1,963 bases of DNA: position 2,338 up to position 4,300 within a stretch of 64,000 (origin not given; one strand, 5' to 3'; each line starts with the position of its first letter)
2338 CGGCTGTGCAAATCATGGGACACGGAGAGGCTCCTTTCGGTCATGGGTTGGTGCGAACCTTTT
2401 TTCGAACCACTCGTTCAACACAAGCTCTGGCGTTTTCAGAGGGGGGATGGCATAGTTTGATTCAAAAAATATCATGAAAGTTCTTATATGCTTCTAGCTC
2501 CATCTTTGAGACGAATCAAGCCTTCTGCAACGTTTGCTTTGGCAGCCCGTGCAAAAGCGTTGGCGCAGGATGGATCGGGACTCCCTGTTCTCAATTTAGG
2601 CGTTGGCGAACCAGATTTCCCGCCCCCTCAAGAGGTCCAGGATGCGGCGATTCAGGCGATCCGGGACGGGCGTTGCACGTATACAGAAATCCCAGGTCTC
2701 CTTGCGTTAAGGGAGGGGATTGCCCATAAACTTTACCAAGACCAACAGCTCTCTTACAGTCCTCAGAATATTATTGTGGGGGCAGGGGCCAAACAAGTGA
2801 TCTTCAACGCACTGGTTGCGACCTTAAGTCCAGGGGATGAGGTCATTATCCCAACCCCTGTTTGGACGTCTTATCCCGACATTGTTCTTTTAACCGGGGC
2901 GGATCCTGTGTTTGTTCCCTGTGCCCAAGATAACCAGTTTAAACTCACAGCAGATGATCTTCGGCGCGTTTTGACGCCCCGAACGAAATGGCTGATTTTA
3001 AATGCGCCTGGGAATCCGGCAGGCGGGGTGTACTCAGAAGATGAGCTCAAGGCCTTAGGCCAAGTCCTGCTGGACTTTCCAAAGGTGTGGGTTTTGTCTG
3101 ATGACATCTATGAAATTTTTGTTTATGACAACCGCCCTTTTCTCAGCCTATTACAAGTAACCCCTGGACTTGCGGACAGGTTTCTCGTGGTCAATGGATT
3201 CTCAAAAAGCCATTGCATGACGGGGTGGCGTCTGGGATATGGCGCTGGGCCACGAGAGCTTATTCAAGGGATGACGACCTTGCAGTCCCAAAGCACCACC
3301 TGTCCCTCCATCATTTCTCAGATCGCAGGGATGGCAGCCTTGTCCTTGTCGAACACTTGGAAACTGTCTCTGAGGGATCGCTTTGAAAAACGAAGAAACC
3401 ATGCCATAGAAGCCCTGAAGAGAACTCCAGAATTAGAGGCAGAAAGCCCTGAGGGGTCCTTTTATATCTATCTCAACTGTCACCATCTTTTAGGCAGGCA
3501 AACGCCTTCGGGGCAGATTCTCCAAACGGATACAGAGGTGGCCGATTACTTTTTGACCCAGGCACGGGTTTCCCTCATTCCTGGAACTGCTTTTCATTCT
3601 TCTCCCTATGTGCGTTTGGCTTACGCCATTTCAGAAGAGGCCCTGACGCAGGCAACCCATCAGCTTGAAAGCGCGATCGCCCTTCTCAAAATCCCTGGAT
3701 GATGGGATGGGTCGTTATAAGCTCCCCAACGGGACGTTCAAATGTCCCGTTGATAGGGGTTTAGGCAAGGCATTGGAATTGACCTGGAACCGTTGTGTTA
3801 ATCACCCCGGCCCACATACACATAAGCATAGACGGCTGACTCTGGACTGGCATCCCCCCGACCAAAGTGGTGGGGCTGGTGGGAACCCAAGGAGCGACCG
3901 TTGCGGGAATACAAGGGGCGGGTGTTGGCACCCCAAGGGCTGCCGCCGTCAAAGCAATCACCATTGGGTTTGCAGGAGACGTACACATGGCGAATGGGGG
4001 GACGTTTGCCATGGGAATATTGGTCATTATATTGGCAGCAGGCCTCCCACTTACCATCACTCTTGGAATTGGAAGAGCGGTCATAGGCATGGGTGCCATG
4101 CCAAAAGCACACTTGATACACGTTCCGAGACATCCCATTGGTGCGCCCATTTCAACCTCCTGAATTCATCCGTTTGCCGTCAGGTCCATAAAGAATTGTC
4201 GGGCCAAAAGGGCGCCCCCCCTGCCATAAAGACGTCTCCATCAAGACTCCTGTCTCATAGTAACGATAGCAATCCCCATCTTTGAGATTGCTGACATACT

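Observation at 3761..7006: VgrG / YwqK-type MORN-repeat protein / DUF4280 triad with no recognisable toxin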

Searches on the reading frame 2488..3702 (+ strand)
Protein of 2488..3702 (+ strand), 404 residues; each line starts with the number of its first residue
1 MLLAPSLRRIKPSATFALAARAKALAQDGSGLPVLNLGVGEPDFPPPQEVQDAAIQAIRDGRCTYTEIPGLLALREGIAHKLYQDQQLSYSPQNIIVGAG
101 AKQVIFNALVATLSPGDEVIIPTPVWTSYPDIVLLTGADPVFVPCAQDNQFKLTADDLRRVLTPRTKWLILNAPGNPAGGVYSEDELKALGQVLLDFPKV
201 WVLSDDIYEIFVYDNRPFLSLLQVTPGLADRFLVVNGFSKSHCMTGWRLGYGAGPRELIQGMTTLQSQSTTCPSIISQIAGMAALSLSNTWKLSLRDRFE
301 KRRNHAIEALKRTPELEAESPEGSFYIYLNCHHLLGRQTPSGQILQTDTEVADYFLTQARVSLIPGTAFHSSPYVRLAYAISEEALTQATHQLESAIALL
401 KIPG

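Call 3: search_protein_families(library=pfam, proteins=[window:2488-3702:+], max_evalue=0.01)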
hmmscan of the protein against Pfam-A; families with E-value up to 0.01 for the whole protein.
window:2488-3702:+ (404 aa): 2 families
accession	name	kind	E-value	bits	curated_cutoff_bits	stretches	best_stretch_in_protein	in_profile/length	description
PF00155.27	Aminotran_1_2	-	1.2e-64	219.2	19.7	1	34-391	3-359/361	Aminotransferase class I and II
PF01041.23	DegT_DnrJ_EryC1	-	3.2e-06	27.1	19.8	1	110-170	58-117/360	DegT/DnrJ/EryC1/StrS aminotransferase family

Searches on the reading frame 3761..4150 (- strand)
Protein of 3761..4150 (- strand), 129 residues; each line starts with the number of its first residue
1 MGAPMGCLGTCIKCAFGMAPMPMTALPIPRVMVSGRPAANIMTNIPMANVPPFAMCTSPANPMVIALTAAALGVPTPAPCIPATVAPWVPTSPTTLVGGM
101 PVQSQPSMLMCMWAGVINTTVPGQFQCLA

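Call 3: search_protein_families(library=pfam, proteins=[window:3761-4150:-], max_evalue=0.01)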
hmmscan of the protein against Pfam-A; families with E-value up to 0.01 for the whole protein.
window:3761-4150:- (129 aa): 1 family
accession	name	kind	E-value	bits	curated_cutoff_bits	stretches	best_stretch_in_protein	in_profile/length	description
PF14107.11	DUF4280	-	2.5e-24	86.4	26.3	1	7-124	2-109/109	Domain of unknown function (DUF4280)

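Call 5: search_protein_families(library=ncbifam, proteins=[window:3761-4150:-], max_evalue=0.01)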
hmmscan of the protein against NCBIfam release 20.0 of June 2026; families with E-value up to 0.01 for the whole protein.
window:3761-4150:- (129 aa): 1 family
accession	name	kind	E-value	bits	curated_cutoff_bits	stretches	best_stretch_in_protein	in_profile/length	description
NF041248.1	T6SS_IglG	exception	1.5e-14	54.2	200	1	7-126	57-169/173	type VI secretion system PAAR-like protein IglG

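Call 33: find_related_loci(query=A3, collection=metagenome_contigs, flank=6000)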
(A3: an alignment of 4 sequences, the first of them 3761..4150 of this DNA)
Query A3 (129 aa) in metagenome_contigs; peptide patterns used: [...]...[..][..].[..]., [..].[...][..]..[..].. (x = any residue, [..] = any of these).
374 stretches matched a pattern; 274 encode a relative of the query (tblastn E <= 1e-3); the best 80 are kept; 80 distinct loci.
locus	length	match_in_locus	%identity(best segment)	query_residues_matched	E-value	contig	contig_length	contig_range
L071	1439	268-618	61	7-124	3e-42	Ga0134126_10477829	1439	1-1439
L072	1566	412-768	57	7-125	2e-40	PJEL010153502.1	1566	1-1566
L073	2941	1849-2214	55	7-128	3e-39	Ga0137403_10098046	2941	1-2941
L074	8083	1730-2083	62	7-125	3e-38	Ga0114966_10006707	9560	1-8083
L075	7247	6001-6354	62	7-125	2e-38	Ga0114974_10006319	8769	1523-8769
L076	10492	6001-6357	61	7-125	7e-38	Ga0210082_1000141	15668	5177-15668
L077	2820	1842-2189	61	9-125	2e-37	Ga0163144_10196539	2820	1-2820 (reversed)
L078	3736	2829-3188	55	7-126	4e-37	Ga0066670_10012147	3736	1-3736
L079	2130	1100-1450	56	9-125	9e-37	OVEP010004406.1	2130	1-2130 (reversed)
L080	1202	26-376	57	7-124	6e-38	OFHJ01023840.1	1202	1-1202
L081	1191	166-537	57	5-129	5e-38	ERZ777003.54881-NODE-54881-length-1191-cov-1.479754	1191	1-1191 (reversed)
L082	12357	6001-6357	61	7-125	6e-37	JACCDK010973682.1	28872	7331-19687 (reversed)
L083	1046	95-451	61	7-125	2e-38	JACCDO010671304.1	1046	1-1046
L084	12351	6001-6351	56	9-125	1e-36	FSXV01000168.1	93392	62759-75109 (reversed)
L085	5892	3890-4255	57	7-128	2e-36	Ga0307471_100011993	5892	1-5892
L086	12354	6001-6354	56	7-124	2e-36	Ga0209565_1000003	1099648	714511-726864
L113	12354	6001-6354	54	7-124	8e-35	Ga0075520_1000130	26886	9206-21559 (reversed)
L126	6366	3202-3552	55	7-123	5e-34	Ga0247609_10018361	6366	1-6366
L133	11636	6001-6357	54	7-125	8e-34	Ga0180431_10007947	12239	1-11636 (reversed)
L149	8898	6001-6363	54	7-128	1e-33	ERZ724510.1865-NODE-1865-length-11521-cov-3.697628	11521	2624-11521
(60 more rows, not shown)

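Call 82: search_protein_families(library=pfam, proteins=[L085:3793-5892:+, L073:1599-2941:+, L078:2579-3736:+, L113:5473-6375:+, L076:4611-5966:+, L084:4559-5965:+, L086:3722-5866:+, L149:5132-5974:+, L133:3161-5785:+, L126:2338-3159:+], max_evalue=0.001)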
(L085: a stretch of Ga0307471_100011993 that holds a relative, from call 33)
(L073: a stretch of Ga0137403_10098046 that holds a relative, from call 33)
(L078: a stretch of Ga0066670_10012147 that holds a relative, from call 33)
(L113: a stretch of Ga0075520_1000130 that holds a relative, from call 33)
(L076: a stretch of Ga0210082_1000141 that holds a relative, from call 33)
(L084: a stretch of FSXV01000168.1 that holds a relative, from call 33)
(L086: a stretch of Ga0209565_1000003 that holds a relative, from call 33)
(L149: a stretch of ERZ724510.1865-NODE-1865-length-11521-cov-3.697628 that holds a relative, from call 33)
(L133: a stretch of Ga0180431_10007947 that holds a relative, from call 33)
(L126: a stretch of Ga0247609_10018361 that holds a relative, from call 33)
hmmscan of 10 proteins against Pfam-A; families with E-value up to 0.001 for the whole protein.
L085:3793-5892:+ (700 aa): 3 families
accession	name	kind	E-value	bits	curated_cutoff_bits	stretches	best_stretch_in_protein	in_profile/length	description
PF17963.7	Big_9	-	7.8e-17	62.4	23.6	1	628-700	1-73/89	Bacterial Ig domain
PF17803.7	Cadherin_4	-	1.3e-16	61.3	25.1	1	626-685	9-71/71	Bacterial cadherin-like domain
PF17892.7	Cadherin_5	-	1.1e-11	44.9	26.5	1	627-700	1-80/98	Cadherin-like domain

L073:1599-2941:+ (447 aa): 0 families

L078:2579-3736:+ (386 aa): 0 families

L113:5473-6375:+ (300 aa): 1 family
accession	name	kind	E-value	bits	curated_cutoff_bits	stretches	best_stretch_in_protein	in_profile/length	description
PF14107.11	DUF4280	-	2.5e-37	128.2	26.3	1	176-294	1-109/109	Domain of unknown function (DUF4280)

L076:4611-5966:+ (451 aa): 1 family
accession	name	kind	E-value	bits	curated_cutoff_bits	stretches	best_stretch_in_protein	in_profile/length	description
PF00004.35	AAA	-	7.2e-28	98.1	21.2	1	246-371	1-130/131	ATPase family associated with various cellular activities (AAA)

L084:4559-5965:+ (468 aa): 2 families
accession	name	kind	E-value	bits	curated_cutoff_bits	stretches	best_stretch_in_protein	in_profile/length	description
PF00004.35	AAA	-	6.4e-27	95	21.2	1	261-385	2-130/131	ATPase family associated with various cellular activities (AAA)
PF22977.2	WHD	-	3e-06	27.5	27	1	72-194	99-208/221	Winged helix domain, variant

L086:3722-5866:+ (714 aa): 2 families
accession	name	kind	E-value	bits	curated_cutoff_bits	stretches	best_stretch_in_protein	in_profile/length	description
PF07504.19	FTP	-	5e-10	39.5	21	1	61-107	2-49/51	Fungalysin/Thermolysin Propeptide Motif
PF04151.21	PPC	-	1.1e-05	26.6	25.9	1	627-672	1-45/70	Bacterial pre-peptidase C-terminal domain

L149:5132-5974:+ (280 aa): 1 family
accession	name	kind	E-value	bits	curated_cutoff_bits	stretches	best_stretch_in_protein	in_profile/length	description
PF03350.21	UPF0114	-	3.1e-34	118.2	23.1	1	122-238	1-117/117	Uncharacterized protein family, UPF0114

L133:3161-5785:+ (874 aa): 3 families
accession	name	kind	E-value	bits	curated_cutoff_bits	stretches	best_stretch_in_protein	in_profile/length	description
PF02867.20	Ribonuc_red_lgC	-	1.2e-136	456.9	23.9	1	205-675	1-523/523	Ribonucleotide reductase, barrel domain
PF00317.26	Ribonuc_red_lgN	-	6.1e-26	90.7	28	1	121-202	2-77/77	Ribonucleotide reductase, all-alpha domain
PF12637.14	TSCPD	-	4.5e-21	75.4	22.8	1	718-809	5-86/88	TSCPD domain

L126:2338-3159:+ (273 aa): 2 families
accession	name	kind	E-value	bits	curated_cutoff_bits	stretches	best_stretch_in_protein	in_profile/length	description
PF13715.12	CarbopepD_reg_2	-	9.8e-07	29.2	32.2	1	21-89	9-77/88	CarboxypepD_reg-like domain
PF13620.12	CarboxypepD_reg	-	5.3e-06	27.1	32.3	1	24-88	12-81/82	Carboxypeptidase regulatory-like domain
